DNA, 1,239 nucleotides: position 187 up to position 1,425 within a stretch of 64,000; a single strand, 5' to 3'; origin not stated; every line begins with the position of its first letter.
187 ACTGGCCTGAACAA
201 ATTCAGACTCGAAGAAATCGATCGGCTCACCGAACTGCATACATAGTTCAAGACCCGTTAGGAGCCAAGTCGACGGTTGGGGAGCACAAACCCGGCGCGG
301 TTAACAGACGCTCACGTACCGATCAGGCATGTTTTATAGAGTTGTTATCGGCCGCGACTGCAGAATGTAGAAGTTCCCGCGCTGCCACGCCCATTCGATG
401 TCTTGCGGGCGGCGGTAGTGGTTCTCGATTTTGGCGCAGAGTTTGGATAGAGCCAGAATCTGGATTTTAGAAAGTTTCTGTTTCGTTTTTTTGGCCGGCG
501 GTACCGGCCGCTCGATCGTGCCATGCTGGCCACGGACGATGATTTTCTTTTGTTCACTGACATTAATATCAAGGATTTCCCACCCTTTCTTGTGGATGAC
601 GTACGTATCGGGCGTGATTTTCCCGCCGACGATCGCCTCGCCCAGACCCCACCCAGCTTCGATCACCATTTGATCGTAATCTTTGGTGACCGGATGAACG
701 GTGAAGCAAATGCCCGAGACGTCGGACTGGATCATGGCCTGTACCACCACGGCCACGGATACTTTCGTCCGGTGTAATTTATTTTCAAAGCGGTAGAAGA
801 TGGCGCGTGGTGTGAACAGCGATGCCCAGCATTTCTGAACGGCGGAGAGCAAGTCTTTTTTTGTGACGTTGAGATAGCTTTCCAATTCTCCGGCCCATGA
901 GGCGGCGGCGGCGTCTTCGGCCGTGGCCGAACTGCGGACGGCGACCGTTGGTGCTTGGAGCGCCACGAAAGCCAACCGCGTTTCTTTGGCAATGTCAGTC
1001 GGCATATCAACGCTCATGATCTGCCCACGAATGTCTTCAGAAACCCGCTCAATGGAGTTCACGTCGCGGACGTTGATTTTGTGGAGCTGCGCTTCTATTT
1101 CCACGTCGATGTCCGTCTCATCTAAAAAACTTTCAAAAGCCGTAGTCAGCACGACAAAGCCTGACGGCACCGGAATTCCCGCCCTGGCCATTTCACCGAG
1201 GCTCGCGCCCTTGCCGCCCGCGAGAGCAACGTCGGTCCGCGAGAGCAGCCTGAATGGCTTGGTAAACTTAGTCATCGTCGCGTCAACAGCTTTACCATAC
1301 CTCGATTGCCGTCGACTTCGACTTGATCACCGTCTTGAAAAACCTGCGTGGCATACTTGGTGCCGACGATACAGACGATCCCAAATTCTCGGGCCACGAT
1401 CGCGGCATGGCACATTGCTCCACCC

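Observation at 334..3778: Three-gene split PEP-synthase / rifampin-phosphotransferase-like module without a PEP-binding barrel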

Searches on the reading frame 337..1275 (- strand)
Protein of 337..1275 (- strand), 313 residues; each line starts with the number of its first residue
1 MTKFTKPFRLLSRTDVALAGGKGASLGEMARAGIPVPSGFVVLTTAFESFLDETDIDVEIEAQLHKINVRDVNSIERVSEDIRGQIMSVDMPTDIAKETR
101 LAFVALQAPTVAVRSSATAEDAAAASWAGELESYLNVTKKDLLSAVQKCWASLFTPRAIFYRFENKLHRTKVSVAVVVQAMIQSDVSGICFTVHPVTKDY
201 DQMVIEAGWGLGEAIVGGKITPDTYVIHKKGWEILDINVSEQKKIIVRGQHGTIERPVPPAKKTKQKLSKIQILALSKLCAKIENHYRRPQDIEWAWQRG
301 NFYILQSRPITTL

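Call 3: search_protein_families(library=pfam, proteins=[window:337-1275:-], max_evalue=1)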
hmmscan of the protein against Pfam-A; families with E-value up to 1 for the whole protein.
window:337-1275:- (313 aa): 2 families
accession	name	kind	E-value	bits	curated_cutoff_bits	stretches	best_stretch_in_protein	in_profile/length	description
PF01326.24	PPDK_N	-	4.3e-101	338.9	27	1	17-312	2-311/328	Pyruvate phosphate dikinase, AMP/ATP-binding domain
PF08320.17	PIG-X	-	0.21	11.8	23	1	97-176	111-180/211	PIG-X / PBN1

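Call 4: search_protein_families(library=ncbifam, proteins=[window:337-1275:-], max_evalue=1)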
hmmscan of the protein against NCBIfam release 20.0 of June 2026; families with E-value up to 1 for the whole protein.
window:337-1275:- (313 aa): 16 families
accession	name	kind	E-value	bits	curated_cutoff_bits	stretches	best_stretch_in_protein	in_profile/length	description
NF005057.0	PRK06464.1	equivalog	1.2e-98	331.1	598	1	3-312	5-337/798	phosphoenolpyruvate synthase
NF004878.0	PRK06241.1-3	subfamily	4.2e-95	319.6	945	1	2-313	2-314/891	phosphoenolpyruvate synthase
TIGR01418.1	PEP_synth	equivalog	6.8e-94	315.7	739.75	1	8-312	5-331/784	pyruvate, water dikinase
NF004877.0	PRK06241.1-2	subfamily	7.5e-88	295.8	866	1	4-313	4-315/869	phosphoenolpyruvate synthase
NF041857.1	RIF_Ptrans_rph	equivalog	2.4e-84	284.3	999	1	9-313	7-313/864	rifamycin-inactivating phosphotransferase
NF004879.0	PRK06241.1-4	equivalog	5.1e-79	266.4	976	1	1-313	1-315/868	phosphoenolpyruvate synthase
NF004881.0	PRK06241.2-2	equivalog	2e-75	254.7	883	1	14-313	14-313/898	phosphoenolpyruvate synthase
NF052632.1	undecylprod_RedH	equivalog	1.2e-73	248.4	1350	1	13-312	11-295/880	undecylprodigiosin ligase RedH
NF052631.1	prodigiosin_PigC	equivalog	2.4e-70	237.5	1300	1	17-312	14-299/883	prodigiosin ligase PigC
NF004880.0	PRK06241.2-1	equivalog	6.9e-60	202.9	972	1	14-313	13-283/837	phosphoenolpyruvate synthase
NF000283.1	RPH_KJ151292.1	equivalog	1.1e-57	195.9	1700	1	16-313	17-316/865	rifamycin-inactivating phosphotransferase Rph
NF004883.0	PRK06241.2-4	equivalog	1.7e-55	188.6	1063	1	19-313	32-330/928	phosphoenolpyruvate synthase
NF004882.0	PRK06241.2-3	equivalog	2.5e-37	128.5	850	2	19-230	12-219/827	phosphoenolpyruvate synthase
TIGR01828.1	pyru_phos_dikin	equivalog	4.5e-18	64.6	843.45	3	16-67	15-71/865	pyruvate, phosphate dikinase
NF004531.0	PRK05878.1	equivalog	2.6e-12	46.1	456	2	137-223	160-250/534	pyruvate, phosphate dikinase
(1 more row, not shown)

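Call 8: search_solved_structures(query=window:337-1275:-, max_evalue=0.001)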
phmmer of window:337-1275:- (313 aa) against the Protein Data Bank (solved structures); distinct sequences matched with E-value up to 0.001: 19.
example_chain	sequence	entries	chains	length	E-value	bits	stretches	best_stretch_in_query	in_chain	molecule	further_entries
8a8e_A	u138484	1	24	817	1.5e-70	240.8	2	64-313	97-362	Phosphoenolpyruvate synthase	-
5hv6_A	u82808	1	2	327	3.7e-64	219.8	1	8-312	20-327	Phosphoenolpyruvate synthase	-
5hv1_A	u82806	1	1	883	1.1e-63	218.3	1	8-313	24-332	Phosphoenolpyruvate synthase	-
5fbs_A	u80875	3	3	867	1.1e-63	218.3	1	8-313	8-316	Phosphoenolpyruvate synthase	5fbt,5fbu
5hv2_A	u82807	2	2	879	1.2e-63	218.2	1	8-313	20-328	Phosphoenolpyruvate synthase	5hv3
9dae_A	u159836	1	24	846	3.6e-60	206.8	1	11-297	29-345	Phosphoenolpyruvate synthase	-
9goj_A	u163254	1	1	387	1.8e-57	197.9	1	1-311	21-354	Phosphoenolpyruvate synthase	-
2ols_A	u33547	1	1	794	3.2e-42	147.9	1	8-311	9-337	Phosphoenolpyruvate synthase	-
2x0s_A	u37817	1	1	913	2.1e-11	46.7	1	17-66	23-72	PYRUVATE PHOSPHATE DIKINASE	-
1dik_A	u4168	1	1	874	2.5e-10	43.2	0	17-64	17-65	PYRUVATE PHOSPHATE DIKINASE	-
9pzl_A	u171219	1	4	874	2.6e-10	43.1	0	17-64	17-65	Pyruvate, phosphate dikinase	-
1kbl_A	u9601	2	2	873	3.1e-10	42.9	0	18-64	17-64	PYRUVATE PHOSPHATE DIKINASE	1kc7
1ggo_A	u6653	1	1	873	3.1e-10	42.9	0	18-64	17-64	PROTEIN (PYRUVATE, PHOSPHATE DIKINASE)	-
2dik_A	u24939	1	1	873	9.4e-10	41.3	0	18-64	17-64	PROTEIN (PYRUVATE PHOSPHATE DIKINASE)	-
1jde_A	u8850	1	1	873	2.1e-09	40.1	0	18-64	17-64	PYRUVATE, PHOSPHATE DIKINASE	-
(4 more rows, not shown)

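Call 51: search_solved_structures(query=window:337-1275:-, max_evalue=1e-50, show_alignments=4)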
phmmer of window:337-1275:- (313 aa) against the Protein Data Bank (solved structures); distinct sequences matched with E-value up to 1e-50: 7.
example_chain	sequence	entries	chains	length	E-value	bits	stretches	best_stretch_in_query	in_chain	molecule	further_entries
8a8e_A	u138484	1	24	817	1.5e-70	240.8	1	64-313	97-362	Phosphoenolpyruvate synthase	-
5hv6_A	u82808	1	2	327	3.7e-64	219.8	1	8-312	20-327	Phosphoenolpyruvate synthase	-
5hv1_A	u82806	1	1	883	1.1e-63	218.3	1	8-313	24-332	Phosphoenolpyruvate synthase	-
5fbs_A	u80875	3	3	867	1.1e-63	218.3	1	8-313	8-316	Phosphoenolpyruvate synthase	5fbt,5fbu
5hv2_A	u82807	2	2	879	1.2e-63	218.2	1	8-313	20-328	Phosphoenolpyruvate synthase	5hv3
9dae_A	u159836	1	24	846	3.6e-60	206.8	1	11-297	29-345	Phosphoenolpyruvate synthase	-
9goj_A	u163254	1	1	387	1.8e-57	197.9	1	1-311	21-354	Phosphoenolpyruvate synthase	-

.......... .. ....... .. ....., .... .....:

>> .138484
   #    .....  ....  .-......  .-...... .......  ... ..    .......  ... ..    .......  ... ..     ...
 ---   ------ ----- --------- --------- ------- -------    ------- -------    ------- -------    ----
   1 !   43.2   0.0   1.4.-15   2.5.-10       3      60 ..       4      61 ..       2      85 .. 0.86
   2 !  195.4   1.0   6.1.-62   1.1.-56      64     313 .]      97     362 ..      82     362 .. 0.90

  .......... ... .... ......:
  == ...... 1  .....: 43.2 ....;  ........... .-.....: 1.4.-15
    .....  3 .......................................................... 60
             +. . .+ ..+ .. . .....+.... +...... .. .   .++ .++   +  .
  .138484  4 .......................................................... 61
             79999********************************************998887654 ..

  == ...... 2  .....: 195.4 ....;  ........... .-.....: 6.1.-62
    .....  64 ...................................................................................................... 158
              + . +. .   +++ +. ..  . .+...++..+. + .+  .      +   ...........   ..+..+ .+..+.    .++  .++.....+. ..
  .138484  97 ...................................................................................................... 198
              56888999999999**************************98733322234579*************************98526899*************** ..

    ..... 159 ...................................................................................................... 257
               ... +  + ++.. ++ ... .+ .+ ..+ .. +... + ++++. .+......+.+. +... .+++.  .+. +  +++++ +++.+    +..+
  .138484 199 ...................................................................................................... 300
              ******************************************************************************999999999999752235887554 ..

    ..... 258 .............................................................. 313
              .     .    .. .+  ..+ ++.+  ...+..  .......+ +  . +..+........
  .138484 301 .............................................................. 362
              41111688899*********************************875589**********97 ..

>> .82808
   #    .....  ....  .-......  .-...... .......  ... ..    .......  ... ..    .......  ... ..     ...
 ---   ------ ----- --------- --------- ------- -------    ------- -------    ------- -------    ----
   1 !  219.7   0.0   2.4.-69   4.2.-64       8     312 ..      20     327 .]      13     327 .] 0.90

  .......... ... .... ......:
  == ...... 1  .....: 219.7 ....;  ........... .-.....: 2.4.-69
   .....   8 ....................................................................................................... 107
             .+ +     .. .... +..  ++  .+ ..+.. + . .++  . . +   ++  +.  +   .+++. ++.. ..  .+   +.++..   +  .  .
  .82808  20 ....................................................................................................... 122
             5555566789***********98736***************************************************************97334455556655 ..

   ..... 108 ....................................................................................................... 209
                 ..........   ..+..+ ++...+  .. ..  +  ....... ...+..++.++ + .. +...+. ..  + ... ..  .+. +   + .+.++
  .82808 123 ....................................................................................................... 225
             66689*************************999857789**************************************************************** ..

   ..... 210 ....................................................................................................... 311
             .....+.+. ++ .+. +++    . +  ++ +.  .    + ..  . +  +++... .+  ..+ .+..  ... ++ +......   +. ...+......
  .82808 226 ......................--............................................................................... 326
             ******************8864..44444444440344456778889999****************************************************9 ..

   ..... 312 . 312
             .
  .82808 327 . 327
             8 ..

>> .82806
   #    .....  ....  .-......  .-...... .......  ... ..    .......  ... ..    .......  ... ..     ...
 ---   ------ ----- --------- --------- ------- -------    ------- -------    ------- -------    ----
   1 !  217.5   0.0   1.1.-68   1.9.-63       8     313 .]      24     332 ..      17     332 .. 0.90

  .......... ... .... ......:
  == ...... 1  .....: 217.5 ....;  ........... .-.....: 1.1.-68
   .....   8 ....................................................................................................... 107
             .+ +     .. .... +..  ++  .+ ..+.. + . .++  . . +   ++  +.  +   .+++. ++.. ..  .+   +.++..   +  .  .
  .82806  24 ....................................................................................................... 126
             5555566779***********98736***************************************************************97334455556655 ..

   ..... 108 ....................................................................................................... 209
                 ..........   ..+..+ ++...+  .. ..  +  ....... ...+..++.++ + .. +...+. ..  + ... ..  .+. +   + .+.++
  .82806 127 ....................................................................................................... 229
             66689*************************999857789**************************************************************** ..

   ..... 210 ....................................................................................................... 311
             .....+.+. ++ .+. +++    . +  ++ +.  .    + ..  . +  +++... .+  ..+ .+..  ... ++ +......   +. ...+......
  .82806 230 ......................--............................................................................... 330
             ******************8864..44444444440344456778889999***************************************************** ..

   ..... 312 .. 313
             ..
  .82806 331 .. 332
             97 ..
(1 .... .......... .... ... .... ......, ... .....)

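Call 54: search_protein_families(library=padloc, proteins=[window:337-1275:-], max_evalue=0.01)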
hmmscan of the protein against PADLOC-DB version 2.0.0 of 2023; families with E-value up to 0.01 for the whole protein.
window:337-1275:- (313 aa): 0 families
